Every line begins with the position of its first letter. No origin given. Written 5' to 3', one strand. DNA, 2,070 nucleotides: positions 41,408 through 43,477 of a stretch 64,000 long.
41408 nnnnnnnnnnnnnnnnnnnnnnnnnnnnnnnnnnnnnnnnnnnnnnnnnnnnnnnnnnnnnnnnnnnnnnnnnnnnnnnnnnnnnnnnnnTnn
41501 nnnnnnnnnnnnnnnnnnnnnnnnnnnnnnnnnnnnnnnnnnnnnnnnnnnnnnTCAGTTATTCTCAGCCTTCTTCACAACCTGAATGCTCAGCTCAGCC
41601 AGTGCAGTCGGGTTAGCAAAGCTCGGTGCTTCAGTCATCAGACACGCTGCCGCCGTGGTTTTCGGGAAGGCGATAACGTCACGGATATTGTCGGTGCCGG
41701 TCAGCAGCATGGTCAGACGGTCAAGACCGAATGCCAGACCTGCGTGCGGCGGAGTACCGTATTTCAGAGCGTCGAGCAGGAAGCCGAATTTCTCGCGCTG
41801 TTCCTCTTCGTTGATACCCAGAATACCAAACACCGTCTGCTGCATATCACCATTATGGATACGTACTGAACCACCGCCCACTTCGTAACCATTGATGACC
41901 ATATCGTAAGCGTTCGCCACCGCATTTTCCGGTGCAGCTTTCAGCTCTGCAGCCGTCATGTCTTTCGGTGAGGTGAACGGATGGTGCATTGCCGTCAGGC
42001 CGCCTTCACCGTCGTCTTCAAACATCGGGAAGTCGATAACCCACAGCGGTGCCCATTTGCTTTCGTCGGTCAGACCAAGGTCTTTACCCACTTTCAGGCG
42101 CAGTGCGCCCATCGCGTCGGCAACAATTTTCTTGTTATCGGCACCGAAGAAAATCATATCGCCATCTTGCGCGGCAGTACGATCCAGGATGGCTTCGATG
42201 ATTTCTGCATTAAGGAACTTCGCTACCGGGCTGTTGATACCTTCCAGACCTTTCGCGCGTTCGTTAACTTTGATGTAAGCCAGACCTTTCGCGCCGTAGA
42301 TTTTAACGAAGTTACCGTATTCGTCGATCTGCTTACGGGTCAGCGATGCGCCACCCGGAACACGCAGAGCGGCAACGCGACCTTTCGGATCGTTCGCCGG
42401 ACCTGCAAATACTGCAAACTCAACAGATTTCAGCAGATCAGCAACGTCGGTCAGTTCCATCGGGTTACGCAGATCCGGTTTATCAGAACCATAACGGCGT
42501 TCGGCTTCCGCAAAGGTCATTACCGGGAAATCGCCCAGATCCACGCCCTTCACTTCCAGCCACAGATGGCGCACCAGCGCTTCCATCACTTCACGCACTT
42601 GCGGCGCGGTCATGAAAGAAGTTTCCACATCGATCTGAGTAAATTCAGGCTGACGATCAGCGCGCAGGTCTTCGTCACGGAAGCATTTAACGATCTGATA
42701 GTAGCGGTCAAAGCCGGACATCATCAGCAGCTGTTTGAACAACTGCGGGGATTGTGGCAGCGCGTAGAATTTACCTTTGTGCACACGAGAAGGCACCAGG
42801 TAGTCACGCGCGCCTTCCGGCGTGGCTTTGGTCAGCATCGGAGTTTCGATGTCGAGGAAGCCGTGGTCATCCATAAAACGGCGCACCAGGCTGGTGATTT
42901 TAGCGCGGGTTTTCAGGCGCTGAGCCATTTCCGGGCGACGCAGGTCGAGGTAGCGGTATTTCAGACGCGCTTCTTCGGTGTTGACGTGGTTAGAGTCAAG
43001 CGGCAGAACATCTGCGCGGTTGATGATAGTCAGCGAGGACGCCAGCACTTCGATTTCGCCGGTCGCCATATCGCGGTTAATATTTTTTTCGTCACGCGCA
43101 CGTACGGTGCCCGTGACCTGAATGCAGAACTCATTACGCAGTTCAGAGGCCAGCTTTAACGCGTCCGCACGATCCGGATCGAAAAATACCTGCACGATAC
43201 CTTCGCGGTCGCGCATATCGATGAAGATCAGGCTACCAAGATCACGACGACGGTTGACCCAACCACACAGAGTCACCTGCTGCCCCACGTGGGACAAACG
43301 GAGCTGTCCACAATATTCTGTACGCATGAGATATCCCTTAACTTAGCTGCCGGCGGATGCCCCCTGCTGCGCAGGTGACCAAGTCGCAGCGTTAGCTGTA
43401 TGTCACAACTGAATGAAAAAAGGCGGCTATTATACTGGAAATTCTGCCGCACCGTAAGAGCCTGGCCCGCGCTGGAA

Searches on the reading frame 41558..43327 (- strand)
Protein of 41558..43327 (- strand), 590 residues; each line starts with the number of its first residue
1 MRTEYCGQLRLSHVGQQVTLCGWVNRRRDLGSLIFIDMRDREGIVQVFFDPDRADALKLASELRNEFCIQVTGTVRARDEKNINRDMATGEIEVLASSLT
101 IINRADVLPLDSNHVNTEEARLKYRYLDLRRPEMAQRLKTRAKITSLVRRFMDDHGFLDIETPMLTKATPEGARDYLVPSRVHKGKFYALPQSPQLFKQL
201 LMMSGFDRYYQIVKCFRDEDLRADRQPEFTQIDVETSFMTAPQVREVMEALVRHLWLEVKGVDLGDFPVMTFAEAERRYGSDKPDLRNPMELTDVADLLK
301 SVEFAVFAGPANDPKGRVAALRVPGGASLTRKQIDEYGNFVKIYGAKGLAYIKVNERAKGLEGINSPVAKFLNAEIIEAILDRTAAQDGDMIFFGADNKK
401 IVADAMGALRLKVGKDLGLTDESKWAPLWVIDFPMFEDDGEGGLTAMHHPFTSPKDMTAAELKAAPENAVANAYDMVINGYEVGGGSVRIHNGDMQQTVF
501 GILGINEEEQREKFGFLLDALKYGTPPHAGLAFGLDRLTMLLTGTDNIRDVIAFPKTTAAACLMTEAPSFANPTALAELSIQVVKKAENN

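Call 82: search_protein_families(proteins=[window:41558-43327:-], library=ncbifam, max_evalue=0.00001)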
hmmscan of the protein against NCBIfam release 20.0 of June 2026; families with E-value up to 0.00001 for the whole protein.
window:41558-43327:- (590 aa): 16 families
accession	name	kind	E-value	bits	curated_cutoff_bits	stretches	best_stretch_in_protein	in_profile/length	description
TIGR00459.1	aspS_bact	equivalog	1.3e-280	931.9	373.85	1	1-586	2-586/586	aspartate--tRNA ligase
NF001750.0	PRK00476.1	equivalog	4.3e-270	897.1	443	1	1-586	4-589/590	aspartate--tRNA ligase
NF009460.0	PRK12820.1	equivalog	3e-174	581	1379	1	4-582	24-616/723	bifunctional aspartyl-tRNA synthetase/aspartyl/glutamyl-tRNA amidotransferase subunit C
NF003483.0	PRK05159.1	equivalog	1.2e-70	238.5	353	2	2-260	4-259/438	aspartate--tRNA(Asn) ligase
TIGR00458.1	aspS_nondisc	equivalog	5.3e-66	223.4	368.4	2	14-260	11-254/428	aspartate--tRNA(Asn) ligase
NF001756.1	PRK00484.1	subfamily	1.5e-48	165.7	468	2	11-261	47-292/488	lysine--tRNA ligase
TIGR00499.1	lysS_bact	equivalog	6.3e-48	163.6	427.6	2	10-301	48-323/496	lysine--tRNA ligase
NF003037.0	PRK03932.1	equivalog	6.6e-46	157.2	414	2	12-256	13-259/451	asparagine--tRNA ligase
TIGR00457.1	asnS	equivalog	1.2e-39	136.4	342.6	2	12-255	13-260/455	asparagine--tRNA ligase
NF002821.0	PRK02983.1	equivalog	1.4e-36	126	742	2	6-254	650-894/1102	bifunctional lysylphosphatidylglycerol synthetase/lysine--tRNA ligase LysX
NF009101.0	PRK12445.1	subfamily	7.7e-31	107.2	1026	2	15-262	65-308/505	lysine--tRNA ligase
TIGR00462.1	genX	equivalog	3.8e-22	79.1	286.9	2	138-280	1-143/304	EF-P lysine aminoacylase EpmA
NF006828.0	PRK09350.1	equivalog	1.1e-20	74.2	264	2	135-233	13-116/325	elongation factor P--(R)-beta-lysine ligase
NF005052.0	PRK06462.1-1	equivalog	1.1e-16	60.8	368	1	111-267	21-181/353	asparagine synthetase A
NF005054.0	PRK06462.1-4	equivalog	3e-12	46.2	309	1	122-259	9-155/318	asparagine synthetase A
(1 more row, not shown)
